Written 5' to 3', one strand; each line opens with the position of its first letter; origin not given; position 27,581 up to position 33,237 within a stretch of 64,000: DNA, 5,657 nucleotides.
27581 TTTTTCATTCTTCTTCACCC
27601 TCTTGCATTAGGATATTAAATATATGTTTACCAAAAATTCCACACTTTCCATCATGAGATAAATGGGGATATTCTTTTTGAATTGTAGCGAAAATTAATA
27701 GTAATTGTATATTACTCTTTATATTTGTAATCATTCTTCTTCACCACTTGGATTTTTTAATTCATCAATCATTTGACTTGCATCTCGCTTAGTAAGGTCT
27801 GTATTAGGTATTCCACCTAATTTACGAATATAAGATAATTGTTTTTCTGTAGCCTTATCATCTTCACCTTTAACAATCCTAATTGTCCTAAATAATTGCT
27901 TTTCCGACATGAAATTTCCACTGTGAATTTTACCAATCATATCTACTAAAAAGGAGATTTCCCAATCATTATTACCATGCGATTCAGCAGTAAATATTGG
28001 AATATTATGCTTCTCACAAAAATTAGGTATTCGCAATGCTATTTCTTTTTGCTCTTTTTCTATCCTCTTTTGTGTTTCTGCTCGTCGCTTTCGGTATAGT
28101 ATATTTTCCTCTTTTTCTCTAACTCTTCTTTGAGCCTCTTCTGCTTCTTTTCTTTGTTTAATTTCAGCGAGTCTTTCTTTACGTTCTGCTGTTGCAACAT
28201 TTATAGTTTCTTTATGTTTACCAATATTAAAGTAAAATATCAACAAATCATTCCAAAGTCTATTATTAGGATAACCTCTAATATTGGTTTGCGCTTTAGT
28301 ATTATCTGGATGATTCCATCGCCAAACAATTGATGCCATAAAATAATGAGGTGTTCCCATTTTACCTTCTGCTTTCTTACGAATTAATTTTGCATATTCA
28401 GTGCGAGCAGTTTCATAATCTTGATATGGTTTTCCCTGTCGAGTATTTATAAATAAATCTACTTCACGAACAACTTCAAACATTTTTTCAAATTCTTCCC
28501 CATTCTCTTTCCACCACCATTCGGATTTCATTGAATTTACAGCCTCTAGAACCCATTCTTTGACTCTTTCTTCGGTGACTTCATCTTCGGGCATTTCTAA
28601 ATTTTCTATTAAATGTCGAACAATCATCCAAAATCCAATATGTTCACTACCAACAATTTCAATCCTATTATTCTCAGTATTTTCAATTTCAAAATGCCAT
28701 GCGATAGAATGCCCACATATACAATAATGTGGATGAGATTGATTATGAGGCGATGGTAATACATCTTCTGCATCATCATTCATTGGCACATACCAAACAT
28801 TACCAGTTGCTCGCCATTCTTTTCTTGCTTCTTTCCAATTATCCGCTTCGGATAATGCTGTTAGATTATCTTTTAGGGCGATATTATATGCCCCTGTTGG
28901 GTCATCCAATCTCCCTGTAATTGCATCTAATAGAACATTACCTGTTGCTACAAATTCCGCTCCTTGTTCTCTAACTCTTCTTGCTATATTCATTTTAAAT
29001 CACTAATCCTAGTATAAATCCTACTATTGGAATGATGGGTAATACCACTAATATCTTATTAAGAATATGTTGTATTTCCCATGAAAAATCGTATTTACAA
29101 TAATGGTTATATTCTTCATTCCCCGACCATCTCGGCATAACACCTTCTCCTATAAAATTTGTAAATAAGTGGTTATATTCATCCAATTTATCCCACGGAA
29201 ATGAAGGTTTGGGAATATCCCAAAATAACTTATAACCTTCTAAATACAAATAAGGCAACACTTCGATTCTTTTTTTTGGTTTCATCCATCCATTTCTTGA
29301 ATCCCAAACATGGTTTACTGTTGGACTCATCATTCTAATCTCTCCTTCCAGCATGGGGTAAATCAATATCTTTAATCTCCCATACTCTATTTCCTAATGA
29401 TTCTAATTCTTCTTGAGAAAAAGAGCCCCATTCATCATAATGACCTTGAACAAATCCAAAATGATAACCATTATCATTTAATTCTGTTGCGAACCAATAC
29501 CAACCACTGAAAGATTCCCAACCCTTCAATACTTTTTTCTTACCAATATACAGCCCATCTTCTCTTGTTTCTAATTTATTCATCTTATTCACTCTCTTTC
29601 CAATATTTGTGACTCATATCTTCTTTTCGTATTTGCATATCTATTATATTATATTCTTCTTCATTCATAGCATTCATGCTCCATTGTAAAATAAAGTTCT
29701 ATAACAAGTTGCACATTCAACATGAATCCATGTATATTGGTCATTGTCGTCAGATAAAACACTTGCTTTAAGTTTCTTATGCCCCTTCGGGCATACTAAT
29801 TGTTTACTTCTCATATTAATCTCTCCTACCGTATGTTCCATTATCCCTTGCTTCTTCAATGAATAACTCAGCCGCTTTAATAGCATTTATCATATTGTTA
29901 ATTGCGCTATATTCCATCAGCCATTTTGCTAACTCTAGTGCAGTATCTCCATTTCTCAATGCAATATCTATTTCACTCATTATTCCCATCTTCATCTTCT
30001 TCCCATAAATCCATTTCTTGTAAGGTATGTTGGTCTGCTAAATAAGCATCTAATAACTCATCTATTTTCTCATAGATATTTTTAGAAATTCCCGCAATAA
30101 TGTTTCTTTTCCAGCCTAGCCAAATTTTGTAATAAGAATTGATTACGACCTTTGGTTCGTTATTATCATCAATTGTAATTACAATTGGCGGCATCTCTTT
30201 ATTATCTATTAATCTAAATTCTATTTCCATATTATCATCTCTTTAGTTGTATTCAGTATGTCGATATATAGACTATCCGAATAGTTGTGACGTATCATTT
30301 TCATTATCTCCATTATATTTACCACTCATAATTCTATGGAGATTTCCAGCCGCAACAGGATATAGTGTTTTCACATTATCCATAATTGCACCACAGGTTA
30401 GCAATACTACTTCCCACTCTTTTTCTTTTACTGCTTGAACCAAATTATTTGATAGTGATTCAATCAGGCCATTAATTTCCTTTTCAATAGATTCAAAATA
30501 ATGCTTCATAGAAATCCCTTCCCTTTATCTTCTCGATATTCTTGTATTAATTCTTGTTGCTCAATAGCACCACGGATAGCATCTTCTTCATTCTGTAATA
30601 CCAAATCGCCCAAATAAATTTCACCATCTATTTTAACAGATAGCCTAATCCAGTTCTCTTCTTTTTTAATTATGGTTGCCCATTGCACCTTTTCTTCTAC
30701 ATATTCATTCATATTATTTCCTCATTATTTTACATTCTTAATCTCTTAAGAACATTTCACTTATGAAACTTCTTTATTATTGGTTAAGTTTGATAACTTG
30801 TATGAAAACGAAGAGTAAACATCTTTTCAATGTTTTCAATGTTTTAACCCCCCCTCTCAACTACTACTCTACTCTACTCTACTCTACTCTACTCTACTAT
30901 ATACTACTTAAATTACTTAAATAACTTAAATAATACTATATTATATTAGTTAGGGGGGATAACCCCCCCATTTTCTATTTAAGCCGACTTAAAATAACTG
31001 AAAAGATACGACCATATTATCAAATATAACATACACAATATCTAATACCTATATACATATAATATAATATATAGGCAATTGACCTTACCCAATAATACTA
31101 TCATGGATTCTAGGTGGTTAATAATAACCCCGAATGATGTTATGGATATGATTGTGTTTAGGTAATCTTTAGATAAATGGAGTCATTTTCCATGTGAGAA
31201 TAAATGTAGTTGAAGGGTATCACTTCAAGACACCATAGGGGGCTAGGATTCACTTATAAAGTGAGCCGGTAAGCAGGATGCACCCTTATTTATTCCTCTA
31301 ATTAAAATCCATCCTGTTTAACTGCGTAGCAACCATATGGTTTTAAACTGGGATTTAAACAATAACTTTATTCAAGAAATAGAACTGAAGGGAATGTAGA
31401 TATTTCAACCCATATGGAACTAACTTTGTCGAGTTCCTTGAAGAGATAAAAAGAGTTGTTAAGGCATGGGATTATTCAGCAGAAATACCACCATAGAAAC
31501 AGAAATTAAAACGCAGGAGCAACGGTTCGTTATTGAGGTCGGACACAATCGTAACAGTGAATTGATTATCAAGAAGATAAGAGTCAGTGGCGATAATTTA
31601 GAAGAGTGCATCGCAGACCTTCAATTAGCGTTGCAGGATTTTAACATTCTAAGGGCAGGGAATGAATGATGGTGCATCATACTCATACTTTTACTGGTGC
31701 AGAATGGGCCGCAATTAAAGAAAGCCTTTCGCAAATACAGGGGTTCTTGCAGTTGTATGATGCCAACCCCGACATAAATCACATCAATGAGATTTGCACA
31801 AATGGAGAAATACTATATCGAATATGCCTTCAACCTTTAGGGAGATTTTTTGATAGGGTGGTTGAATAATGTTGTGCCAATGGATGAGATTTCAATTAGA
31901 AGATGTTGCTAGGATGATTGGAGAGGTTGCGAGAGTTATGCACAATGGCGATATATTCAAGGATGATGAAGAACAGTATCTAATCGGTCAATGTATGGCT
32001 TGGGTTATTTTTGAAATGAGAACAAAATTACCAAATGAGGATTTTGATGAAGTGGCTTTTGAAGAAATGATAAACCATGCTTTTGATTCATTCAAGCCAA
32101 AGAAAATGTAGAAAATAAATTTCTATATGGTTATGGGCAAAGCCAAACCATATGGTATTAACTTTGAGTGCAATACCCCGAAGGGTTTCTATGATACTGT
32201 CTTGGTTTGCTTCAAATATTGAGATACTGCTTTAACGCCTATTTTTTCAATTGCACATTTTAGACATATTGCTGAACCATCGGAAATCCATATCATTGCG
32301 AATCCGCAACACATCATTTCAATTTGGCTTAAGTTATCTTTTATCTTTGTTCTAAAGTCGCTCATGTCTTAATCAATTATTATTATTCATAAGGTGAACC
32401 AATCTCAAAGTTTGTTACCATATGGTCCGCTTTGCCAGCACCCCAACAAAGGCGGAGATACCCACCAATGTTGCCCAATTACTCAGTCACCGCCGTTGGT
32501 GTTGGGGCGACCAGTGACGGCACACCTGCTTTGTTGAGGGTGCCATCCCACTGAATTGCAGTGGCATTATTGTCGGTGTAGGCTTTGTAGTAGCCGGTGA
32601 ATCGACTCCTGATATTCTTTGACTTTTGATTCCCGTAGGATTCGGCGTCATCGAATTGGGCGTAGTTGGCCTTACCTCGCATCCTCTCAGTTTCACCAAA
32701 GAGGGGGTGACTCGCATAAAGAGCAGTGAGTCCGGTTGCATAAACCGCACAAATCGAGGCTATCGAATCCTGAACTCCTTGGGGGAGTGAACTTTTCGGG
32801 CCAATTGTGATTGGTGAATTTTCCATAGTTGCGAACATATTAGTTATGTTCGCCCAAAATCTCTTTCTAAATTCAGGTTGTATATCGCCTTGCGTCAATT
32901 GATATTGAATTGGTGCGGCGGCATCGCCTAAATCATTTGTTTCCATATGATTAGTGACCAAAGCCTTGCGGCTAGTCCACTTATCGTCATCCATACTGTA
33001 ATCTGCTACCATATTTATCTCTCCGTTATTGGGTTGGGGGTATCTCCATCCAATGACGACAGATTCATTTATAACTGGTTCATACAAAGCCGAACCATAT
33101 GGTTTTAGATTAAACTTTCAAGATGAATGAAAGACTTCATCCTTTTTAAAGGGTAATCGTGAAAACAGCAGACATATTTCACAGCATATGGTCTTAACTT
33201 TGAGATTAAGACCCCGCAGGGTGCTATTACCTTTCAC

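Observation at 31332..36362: Promoter-dyad-hairpin cassette array: 12 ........-centred dyads delimiting small genes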

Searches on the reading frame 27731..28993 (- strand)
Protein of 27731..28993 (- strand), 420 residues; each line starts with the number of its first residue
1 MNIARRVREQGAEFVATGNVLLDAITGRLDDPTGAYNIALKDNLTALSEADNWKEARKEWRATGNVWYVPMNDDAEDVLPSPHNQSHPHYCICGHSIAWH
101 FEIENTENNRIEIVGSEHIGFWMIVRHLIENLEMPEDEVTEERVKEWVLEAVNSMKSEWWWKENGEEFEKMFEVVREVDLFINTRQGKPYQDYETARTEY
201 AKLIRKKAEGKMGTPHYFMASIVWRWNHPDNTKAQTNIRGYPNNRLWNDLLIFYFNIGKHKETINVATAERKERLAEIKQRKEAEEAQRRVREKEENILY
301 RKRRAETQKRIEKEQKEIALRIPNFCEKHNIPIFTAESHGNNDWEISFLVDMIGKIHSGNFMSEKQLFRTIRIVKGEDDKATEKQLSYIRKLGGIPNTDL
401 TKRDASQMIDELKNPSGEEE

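Call 9: search_protein_families(library=pfam, proteins=[window:27731-28993:-], max_evalue=0.01)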
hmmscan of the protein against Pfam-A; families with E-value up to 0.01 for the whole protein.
window:27731-28993:- (420 aa): 2 families
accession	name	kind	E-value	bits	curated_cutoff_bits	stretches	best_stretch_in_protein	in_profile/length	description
PF02403.27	Seryl_tRNA_N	-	0.0016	19.1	28.2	1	228-325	10-107/108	Seryl-tRNA synthetase N-terminal domain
PF11272.13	DUF3072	-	0.0044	17.3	27.5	0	378-417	12-55/56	Protein of unknown function (DUF3072)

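Call 25: find_related_loci(query=window:27731-28993:-, collection=viral_contigs, flank=10000)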
Query window:27731-28993:- (420 aa) in viral_contigs; peptide patterns used: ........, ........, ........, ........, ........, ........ (x = any residue, [..] = any of these).
145 stretches matched a pattern; 145 encode a relative of the query (tblastn E <= 1e-3); the best 80 are kept; 80 distinct loci.
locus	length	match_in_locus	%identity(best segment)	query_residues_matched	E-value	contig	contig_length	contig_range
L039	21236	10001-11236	60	1-412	4e-158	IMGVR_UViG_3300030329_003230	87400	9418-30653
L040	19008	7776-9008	59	1-412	1e-156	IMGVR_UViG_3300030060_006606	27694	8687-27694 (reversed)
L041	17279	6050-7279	59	3-413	1e-158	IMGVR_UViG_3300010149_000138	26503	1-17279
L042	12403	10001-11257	58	1-415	3e-151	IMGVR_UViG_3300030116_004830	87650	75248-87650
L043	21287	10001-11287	56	1-420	1e-150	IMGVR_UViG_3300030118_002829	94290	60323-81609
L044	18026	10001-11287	56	1-420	1e-150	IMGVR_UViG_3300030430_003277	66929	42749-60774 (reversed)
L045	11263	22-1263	51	3-420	3e-128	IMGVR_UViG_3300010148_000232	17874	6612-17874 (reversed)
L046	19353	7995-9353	47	3-420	4e-128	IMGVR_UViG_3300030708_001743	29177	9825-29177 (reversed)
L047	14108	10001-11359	47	3-420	5e-126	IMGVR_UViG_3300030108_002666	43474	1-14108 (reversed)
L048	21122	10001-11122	46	33-412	2e-102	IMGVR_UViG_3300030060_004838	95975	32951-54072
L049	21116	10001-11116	44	33-412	1e-98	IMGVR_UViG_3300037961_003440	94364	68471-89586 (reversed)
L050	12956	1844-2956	43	33-412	4e-98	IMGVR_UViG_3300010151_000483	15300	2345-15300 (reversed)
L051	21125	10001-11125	45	33-412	2e-97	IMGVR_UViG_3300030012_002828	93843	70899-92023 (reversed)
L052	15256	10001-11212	45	34-409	6e-97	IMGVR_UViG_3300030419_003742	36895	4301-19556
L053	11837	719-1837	44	33-412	4e-97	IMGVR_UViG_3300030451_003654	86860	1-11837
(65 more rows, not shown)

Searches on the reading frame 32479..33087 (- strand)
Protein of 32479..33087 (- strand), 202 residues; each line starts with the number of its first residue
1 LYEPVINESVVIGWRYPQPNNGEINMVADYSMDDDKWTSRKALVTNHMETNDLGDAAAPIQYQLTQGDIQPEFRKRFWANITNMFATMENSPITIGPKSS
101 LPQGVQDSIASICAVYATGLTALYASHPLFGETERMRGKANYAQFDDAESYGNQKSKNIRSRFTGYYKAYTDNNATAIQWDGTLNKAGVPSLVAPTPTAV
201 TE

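Call 23: search_protein_families(library=pfam, proteins=[window:32479-33087:-], max_evalue=0.1)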
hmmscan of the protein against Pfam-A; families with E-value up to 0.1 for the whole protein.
window:32479-33087:- (202 aa): 0 families

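Call 40: search_solved_structures(query=A1, max_evalue=1)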
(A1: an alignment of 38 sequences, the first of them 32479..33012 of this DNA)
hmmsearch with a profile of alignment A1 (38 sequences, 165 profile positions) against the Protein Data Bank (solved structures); distinct sequences matched with E-value up to 1: 1.
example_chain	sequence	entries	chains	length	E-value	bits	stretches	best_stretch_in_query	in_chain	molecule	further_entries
6xxv_C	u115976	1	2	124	0.27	14.8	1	14-98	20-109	S2_1.2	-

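Call 45: predict_structure(alignment_id=A1)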
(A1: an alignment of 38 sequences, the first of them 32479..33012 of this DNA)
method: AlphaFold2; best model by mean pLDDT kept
length: 177 residues; sequences in the alignment: 38
mean_pLDDT: 91.6   pTM: 0.66
mean pLDDT of the five models: 91.6, 91.1, 90.8, 90.0, 89.9
residues with pLDDT >= 90: 137; 70-90: 32; 50-70: 8; < 50: 0
segments of 3 or more residues with pLDDT < 50: none
pLDDT, mean of each block of 10 residues (from residue 1): 89 95 96 98 98 96 88 85 96 95 85 71 91 96 97 97 95 76
secondary structure, 60 per line:
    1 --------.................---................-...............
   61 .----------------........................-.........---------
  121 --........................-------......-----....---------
elements in order: H9-25 H29-44 H46-61 H78-101 H103-111 H123-146 E154-159 E165-168

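Call 48: fold_search(model_id=the predicted structure, library=pdb)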
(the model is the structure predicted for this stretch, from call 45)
No match with E <= 0.001 here; weaker rows may still be real.
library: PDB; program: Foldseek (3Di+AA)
matches with E <= 10: 234; with E <= 0.001: 0
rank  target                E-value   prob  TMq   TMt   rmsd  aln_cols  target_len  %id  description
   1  7pua_Fh               5.8e-01  0.07  0.18  0.14  26.6       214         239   15  Middle assembly intermediate of the Trypanosoma brucei mitoribosomal small subunit (released 2022-03-02)
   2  1ryt                  1.3e+00  0.06  0.17  0.17  16.8       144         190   16  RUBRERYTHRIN (released 1997-05-15)
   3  2yrq_MODEL_1_A        1.8e+00  0.04  0.19  0.19  15.1       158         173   13  Solution structure of the tandem HMG box domain from Human High mobility group protein B1 (released 2008-02-12)
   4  7ody_A                1.8e+00  0.06  0.13  0.20  14.4        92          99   15  Cyanophage S-2L MazG-like pyrophosphohydrolase bound to dGDP and three catalytic Mn2+ ions per active site (released 2021-09-01)
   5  9qg1_A                1.9e+00  0.04  0.18  0.19  16.6       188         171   14  Natively purified Rubrerythrin 16-mer from the anaerobic extremophile P. furiosus (released 2025-07-16)
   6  1nnq_A                2.2e+00  0.04  0.19  0.19  16.6       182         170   13  rubrerythrin from Pyrococcus furiosus Pfu-1210814 (released 2004-03-02)
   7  2jjo                  2.7e+00  0.06  0.24  0.12  21.3       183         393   11  Structure of cytochrome P450 EryK in complex with its natural substrate erD (released 2009-07-14)
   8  5fgl_C                2.8e+00  0.06  0.23  0.21  16.2       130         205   13  Co-crystal Structure of NicR2_Hsp (released 2016-12-21)
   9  8fyv_A                2.8e+00  0.03  0.15  0.18  18.9       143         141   10  Salmonella enterica serovar Typhimurium chemoreceptor Tsr (taxis to serine and repellents) ligand-binding domain in co (released 2024-05-15)
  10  1pl0_D                3.0e+00  0.06  0.17  0.07  12.4       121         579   12  Crystal structure of human ATIC in complex with folate-based inhibitor, BW2315U89UC (released 2004-04-27)
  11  9ma5_A                3.0e+00  0.02  0.14  0.08  17.4       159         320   11  CryoEM structure of a transmembrane protein (released 2026-03-18)
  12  8hcr_G                3.2e+00  0.03  0.15  0.15  20.2       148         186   11  Cryo-EM structure of the Mycobacterium tuberculosis cytochrome bcc:aa3 supercomplex and a novel inhibitor targeting su (released 2023-05-03)
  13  1pkx_B                3.4e+00  0.09  0.16  0.06  10.0        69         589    9  Crystal Structure of human ATIC in complex with XMP (released 2004-02-17)
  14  3we3_B                3.4e+00  0.03  0.14  0.19  12.5       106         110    9  Structure of BLM RQC domain bound to an arsenate ion (released 2013-11-13)
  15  8dk1_E                3.4e+00  0.02  0.16  0.16  17.4       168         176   10  CryoEM structure of JetABC (head construct) from Pseudomonas aeruginosa PA14 (released 2022-10-05)
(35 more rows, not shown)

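Call 84: search_protein_families(library=phrogs, proteins=[window:32479-33012:-], max_evalue=0.01)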
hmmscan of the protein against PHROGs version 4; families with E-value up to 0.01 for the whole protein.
window:32479-33012:- (177 aa): 0 families
